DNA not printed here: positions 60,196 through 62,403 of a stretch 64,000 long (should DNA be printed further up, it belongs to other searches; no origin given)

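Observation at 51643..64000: Seven tandem ArnT/PMT-like (GT-C fold) membrane glycosyltransferase paralogs in two divergent subfamilies, in convergent arrays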

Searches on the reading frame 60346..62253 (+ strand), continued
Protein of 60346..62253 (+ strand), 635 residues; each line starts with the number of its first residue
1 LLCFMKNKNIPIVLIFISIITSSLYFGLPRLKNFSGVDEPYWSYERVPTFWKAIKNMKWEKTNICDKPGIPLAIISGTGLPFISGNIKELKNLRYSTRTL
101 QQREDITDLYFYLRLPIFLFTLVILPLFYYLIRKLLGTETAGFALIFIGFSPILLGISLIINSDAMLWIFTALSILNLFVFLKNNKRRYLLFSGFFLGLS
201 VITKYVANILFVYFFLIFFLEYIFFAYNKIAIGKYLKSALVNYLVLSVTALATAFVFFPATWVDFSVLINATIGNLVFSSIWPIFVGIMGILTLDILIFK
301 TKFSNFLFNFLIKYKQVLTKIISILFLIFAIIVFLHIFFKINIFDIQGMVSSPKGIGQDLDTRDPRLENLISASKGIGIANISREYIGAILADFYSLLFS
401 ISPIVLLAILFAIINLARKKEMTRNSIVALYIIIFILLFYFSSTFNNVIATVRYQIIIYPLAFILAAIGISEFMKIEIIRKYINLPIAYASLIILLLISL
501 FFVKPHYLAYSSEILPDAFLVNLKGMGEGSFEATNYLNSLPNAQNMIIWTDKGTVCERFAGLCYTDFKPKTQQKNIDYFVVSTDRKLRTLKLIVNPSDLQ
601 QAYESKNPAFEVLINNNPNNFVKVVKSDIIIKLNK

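Call 69: search_protein_families(library=pfam, proteins=[P0242, P0245, P0251, P0254, P0246, P0313, P0321, P0356, P0376], max_evalue=0.001)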
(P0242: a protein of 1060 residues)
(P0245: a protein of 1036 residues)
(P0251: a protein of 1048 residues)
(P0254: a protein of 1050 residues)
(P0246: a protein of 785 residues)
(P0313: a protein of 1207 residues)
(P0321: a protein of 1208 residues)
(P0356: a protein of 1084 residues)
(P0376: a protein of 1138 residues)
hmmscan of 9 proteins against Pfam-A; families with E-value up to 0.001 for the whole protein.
P0242 (1060 aa): 4 families
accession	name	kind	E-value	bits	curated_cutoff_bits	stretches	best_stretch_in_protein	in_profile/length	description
PF00295.23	Glyco_hydro_28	-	4.1e-30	105.4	22.9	1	739-1025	55-310/324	Glycosyl hydrolases family 28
PF13231.12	PMT_2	-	1.4e-12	48.5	26.1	1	101-243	19-151/160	Dolichyl-phosphate-mannose-protein mannosyltransferase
PF02366.24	PMT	-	2.1e-10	41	22.7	1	100-255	78-233/245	Dolichyl-phosphate-mannose-protein mannosyltransferase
PF12708.12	Pect-lyase_RHGA_epim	-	3.6e-05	24.1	27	0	820-931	117-212/213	Rhamnogalacturonase A/epimerase, pectate lyase-like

P0245 (1036 aa): 3 families
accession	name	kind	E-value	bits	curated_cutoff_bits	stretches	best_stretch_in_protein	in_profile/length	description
PF00295.23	Glyco_hydro_28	-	2.7e-28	99.4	22.9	1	789-1015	90-309/324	Glycosyl hydrolases family 28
PF13231.12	PMT_2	-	3.2e-12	47.4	26.1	1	107-214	24-132/160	Dolichyl-phosphate-mannose-protein mannosyltransferase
PF12708.12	Pect-lyase_RHGA_epim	-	9.2e-08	32.6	27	1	636-910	2-203/213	Rhamnogalacturonase A/epimerase, pectate lyase-like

P0251 (1048 aa): 5 families
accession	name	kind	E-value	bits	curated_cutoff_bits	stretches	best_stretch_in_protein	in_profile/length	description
PF00295.23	Glyco_hydro_28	-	2.6e-31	109.4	22.9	1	788-1019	85-309/324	Glycosyl hydrolases family 28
PF13231.12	PMT_2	-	8.9e-13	49.2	26.1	1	107-215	24-132/160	Dolichyl-phosphate-mannose-protein mannosyltransferase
PF02366.24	PMT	-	2.5e-10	40.8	22.7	1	104-221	82-205/245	Dolichyl-phosphate-mannose-protein mannosyltransferase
PF12708.12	Pect-lyase_RHGA_epim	-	1.2e-07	32.2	27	0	642-694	4-58/213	Rhamnogalacturonase A/epimerase, pectate lyase-like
PF13229.12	Beta_helix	-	0.00028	21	25.9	1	799-872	51-123/158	Right handed beta helix region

P0254 (1050 aa): 3 families
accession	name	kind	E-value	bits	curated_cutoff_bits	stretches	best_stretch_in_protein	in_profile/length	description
PF13231.12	PMT_2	-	1.6e-14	54.9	26.1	1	269-378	21-130/160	Dolichyl-phosphate-mannose-protein mannosyltransferase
PF00149.33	Metallophos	-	5.2e-14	53.5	21.5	1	780-968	2-190/191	Calcineurin-like phosphoesterase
PF02366.24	PMT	-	1e-09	38.8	22.7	1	267-421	80-230/245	Dolichyl-phosphate-mannose-protein mannosyltransferase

P0246 (785 aa): 2 families
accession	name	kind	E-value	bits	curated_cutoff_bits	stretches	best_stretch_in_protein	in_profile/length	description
PF13231.12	PMT_2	-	9.7e-16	58.8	26.1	1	283-390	22-130/160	Dolichyl-phosphate-mannose-protein mannosyltransferase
PF02366.24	PMT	-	8.6e-14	52.1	22.7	1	273-436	73-232/245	Dolichyl-phosphate-mannose-protein mannosyltransferase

P0313 (1207 aa): 4 families
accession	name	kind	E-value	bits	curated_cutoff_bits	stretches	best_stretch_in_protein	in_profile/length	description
PF00295.23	Glyco_hydro_28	-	5.8e-35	121.4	22.9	1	862-1165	51-319/324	Glycosyl hydrolases family 28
PF12708.12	Pect-lyase_RHGA_epim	-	1.3e-10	41.9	27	1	877-1060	55-213/213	Rhamnogalacturonase A/epimerase, pectate lyase-like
PF13231.12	PMT_2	-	1.3e-07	32.4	26.1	1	234-347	22-134/160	Dolichyl-phosphate-mannose-protein mannosyltransferase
PF13229.12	Beta_helix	-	0.00068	19.7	25.9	0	955-1077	7-111/158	Right handed beta helix region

P0321 (1208 aa): 4 families
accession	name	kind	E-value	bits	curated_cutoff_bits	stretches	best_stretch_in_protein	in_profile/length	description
PF00295.23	Glyco_hydro_28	-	2.5e-37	129.2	22.9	1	865-1154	53-308/324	Glycosyl hydrolases family 28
PF13231.12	PMT_2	-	2.3e-13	51.1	26.1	1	248-389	21-156/160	Dolichyl-phosphate-mannose-protein mannosyltransferase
PF02366.24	PMT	-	1.5e-11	44.8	22.7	1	241-392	75-233/245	Dolichyl-phosphate-mannose-protein mannosyltransferase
PF12708.12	Pect-lyase_RHGA_epim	-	2.8e-06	27.7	27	0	924-1060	92-212/213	Rhamnogalacturonase A/epimerase, pectate lyase-like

P0356 (1084 aa): 2 families
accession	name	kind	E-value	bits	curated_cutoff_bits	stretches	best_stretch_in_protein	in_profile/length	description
PF00295.23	Glyco_hydro_28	-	8.5e-23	81.4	22.9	1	735-994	51-276/324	Glycosyl hydrolases family 28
PF13231.12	PMT_2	-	1.8e-08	35.2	26.1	1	102-230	23-149/160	Dolichyl-phosphate-mannose-protein mannosyltransferase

P0376 (1138 aa): 4 families
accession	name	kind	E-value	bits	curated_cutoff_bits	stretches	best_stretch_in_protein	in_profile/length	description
PF00295.23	Glyco_hydro_28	-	4.9e-38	131.5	22.9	1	835-1075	85-319/324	Glycosyl hydrolases family 28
PF12708.12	Pect-lyase_RHGA_epim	-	2.2e-07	31.3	27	0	860-975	112-212/213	Rhamnogalacturonase A/epimerase, pectate lyase-like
PF02366.24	PMT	-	2.1e-06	27.9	22.7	1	126-243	80-196/245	Dolichyl-phosphate-mannose-protein mannosyltransferase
PF05048.19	NosD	-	0.00023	21.1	23.6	0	919-996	35-105/212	Periplasmic copper-binding protein (NosD)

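Call 70: list_cluster_members(proteins=[P0242, P0245, P0313, P0254, P0246, P0376])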
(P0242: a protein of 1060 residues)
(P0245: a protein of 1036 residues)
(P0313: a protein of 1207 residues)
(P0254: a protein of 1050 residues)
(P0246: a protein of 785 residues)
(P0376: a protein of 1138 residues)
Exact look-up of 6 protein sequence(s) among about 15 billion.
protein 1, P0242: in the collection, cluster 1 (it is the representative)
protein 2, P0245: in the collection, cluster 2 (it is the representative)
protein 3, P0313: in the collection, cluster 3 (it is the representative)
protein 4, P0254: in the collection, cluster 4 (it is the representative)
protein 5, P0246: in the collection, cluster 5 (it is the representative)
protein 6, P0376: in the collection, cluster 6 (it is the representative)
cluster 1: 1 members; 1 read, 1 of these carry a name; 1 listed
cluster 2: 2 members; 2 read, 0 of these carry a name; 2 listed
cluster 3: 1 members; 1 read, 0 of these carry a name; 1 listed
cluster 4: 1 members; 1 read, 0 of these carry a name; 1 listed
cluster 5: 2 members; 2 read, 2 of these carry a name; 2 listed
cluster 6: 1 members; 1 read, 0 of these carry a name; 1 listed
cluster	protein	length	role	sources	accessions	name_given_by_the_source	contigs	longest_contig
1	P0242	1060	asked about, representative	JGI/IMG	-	polygalacturonase/4-amino-4-deoxy-L-arabinose transferase-like glycosyltransferase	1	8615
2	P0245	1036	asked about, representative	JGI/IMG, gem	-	-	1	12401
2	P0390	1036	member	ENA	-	-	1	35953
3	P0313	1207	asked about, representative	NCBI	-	-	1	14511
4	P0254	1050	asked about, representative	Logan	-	-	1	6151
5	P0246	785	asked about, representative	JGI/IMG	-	hypothetical protein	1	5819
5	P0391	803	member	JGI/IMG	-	4-amino-4-deoxy-L-arabinose transferase-like glycosyltransferase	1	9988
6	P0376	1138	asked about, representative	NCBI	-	-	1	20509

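Call 73: find_encoding_contigs(protein=P0003, flank=10000, max_places=2)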
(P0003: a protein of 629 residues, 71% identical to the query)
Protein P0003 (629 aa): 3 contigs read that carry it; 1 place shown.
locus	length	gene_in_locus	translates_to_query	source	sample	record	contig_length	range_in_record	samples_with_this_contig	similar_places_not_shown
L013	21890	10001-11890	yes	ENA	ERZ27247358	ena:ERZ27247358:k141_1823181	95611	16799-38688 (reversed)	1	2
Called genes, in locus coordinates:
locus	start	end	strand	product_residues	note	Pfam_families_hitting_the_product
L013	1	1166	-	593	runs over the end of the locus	PF02366:PMT, PF13231:PMT_2 (weak)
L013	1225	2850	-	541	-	PF02366:PMT (weak), PF13231:PMT_2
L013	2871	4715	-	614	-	-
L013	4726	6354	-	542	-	PF13231:PMT_2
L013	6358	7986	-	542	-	PF13231:PMT_2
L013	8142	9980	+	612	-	PF02366:PMT (weak), PF13231:PMT_2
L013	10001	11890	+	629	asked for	PF02366:PMT (weak), PF13231:PMT_2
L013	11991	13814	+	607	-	PF13231:PMT_2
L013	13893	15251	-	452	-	PF03721:UDPG_MGDP_dh_N, PF00984:UDPG_MGDP_dh, PF03720:UDPG_MGDP_dh_C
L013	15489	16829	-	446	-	PF01210:NAD_Gly3P_dh_N (faint), PF02558:ApbA (weak), PF03721:UDPG_MGDP_dh_N, PF00984:UDPG_MGDP_dh, PF03720:UDPG_MGDP_dh_C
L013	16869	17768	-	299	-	-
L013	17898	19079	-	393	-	PF00534:Glycos_transf_1, PF20706:GT4-conflict, PF13692:Glyco_trans_1_4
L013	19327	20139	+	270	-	-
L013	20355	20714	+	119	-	-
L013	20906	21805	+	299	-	PF00892:EamA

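Call 75: find_homologous_proteins(query=L002:13743-14681:-, max_evalue=1e-30)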
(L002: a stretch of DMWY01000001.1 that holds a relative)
Query L002:13743-14681:- (312 aa): 7999 proteins with E <= 1e-30 among 8000 candidates; the best 120 are listed.
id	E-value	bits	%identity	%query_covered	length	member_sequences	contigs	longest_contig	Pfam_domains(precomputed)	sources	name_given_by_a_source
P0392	8.0e-209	710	100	100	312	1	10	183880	PF10111.15,PF00535.33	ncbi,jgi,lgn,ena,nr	ncbi:MAG: Glycosyl transferase GT2 family [Candidatus Moranbacteria bacterium GW2011_GWF2_36_839]|nr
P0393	9.2e-204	693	97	100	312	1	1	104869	PF10111.15,PF00535.33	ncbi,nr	ncbi:MAG: glycosyltransferase family 2 protein [bacterium]|nr:glycosyltransferase family 2 protein [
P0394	1.3e-198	676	99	95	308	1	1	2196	PF10111.15,PF00535.33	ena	-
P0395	1.0e-193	660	92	100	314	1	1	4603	PF10111.15,PF00535.33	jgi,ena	-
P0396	2.2e-193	659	92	100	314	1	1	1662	PF10111.15,PF00535.33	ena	-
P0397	2.7e-193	659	92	100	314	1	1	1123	PF10111.15,PF00535.33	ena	-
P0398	4.1e-193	658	92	100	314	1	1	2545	PF10111.15,PF00535.33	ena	-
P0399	1.2e-192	657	92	100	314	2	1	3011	PF10111.15,PF00535.33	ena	-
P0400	2.3e-192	656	92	100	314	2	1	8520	PF10111.15,PF00535.33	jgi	-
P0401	2.7e-192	656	91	100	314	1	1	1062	PF10111.15,PF00535.33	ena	-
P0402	1.5e-190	650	90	100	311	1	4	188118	PF10111.15,PF00535.33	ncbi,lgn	ncbi:MAG: glycosyltransferase family 2 protein [Candidatus Moraniibacteriota bacterium]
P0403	1.3e-189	647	90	100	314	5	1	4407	PF10111.15,PF00535.33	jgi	-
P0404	1.7e-189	647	92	97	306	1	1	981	PF10111.15,PF00535.33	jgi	-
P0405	3.8e-184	629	88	99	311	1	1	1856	PF10111.15,PF00535.33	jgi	jgi:glycosyltransferase involved in cell wall biosynthesis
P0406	1.0e-182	624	87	100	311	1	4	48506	PF10111.15,PF00535.33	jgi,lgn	jgi:glycosyltransferase involved in cell wall biosynthesis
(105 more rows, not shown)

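Call 76: search_protein_families(library=ncbifam, proteins=[P0393, L002:12320-13654:-], max_evalue=0.00001)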
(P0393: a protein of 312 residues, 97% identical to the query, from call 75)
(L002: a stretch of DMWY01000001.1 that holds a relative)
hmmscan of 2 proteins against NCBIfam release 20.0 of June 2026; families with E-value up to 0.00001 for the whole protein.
P0393 (312 aa): 14 families
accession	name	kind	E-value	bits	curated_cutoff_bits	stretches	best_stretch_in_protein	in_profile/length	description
NF007986.1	PRK10714.1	equivalog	3e-51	174.3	529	1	3-309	4-311/316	undecaprenyl-phosphate 4-deoxy-4-formamido-L-arabinose transferase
NF047588.1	GlcsyltransPgfSStrep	equivalog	7.2e-44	150.2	500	1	6-308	2-304/308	glycosyltransferase PgfS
TIGR04182.1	glyco_TIGR04182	equivalog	3.6e-22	79.1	325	1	7-296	2-287/293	S-layer glycoprotein N-glycosyltransferase AglJ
TIGR03937.1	PgaC_IcaA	equivalog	6.4e-16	58.3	422.3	1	2-111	42-152/407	poly-beta-1,6-N-acetyl-D-glucosamine synthase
NF041875.1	EPS_EpsD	equivalog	1e-11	44.8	370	1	7-102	1-97/325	exopolysaccharide biosynthesis glycosyltransferase EpsD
NF058614.1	PPMAGASynPpgS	equivalog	2.6e-11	43.4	370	1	8-129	3-122/226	polyprenyl-phospho-N-acetylgalactosaminyl synthase PpgS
TIGR03965.1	mycofact_glyco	equivalog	4.2e-11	42.4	280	1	3-109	72-179/467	mycofactocin biosynthesis glycosyltransferase MftF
TIGR04283.1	glyco_like_mftF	equivalog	8.8e-11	41.8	182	1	7-138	1-127/221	TIGR04283 family arsenosugar biosynthesis glycosyltransferase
NF041391.1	DPhHxTase_Halo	equivalog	1.4e-10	40.5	375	1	14-203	4-191/213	dolichyl-phosphate hexose transferase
NF007482.0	PRK10073.1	equivalog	3.7e-09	36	423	1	1-107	2-108/334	glycosyltransferase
NF010496.0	PRK13915.1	equivalog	7e-08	31.9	262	1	3-98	29-130/307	glucosyl-3-phosphoglycerate synthase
TIGR04242.1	nodulat_NodC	equivalog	7.3e-07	28.5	550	1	5-110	48-157/395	chitooligosaccharide synthase NodC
NF050050.1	ProtGlycPglI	equivalog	2.3e-06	27.2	500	1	6-137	3-137/306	GalNAc(5)-diNAcBac-PP-undecaprenol beta-1,3-glucosyltransferase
NF047683.1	TeichurnBiosyTuaG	equivalog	4e-06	26.7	400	1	2-110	3-112/252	teichuronic acid biosynthesis protein TuaG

L002:12320-13654:- (444 aa): 11 families
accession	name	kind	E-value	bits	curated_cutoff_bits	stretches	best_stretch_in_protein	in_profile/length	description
NF047673.2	TeichurnBiosyTuaD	equivalog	7e-146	486.8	700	1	2-442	3-432/439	UDP-glucose 6-dehydrogenase TuaD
TIGR03026.1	NDP-sugDHase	subfamily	4.1e-134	447.4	189.8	1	1-421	1-412/413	nucleotide sugar dehydrogenase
NF041297.1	UDPGDh_AglM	equivalog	7.1e-113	377.7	670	1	1-426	1-419/429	UDP-glucose 6-dehydrogenase AglM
NF040825.1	UDPMaNacDH_Arch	equivalog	3.8e-54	184.1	750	1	1-441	1-415/418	UDP-N-acetyl-D-mannosamine dehydrogenase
NF008286.0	PRK11064.1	equivalog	2.2e-43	148.4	459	1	2-411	5-410/420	UDP-N-acetyl-D-mannosamine dehydrogenase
NF011631.0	PRK15057.1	equivalog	1.5e-38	132.9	757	1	1-358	1-338/388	UDP-glucose 6-dehydrogenase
NF011729.0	PRK15182.1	equivalog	5.5e-23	81.4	592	1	1-359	7-357/425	Vi polysaccharide biosynthesis UDP-N-acetylglucosamine C-6 dehydrogenase TviB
NF000941.0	PRK00094.1-3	equivalog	2.1e-07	30.5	423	1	2-200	3-178/336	NAD(P)H-dependent glycerol-3-phosphate dehydrogenase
NF000942.0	PRK00094.1-4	subfamily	1.4e-06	27.7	257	1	1-188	3-169/334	NAD(P)H-dependent glycerol-3-phosphate dehydrogenase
NF042925.1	FHMPC_DH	equivalog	1.9e-06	27.4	500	1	1-128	1-122/304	5-formyl-3-hydroxy-2-methylpyridine 4-carboxylate 5-dehydrogenase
TIGR00745.1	apbA_panE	subfamily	4.5e-06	26.1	141.35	1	2-101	1-93/305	2-dehydropantoate 2-reductase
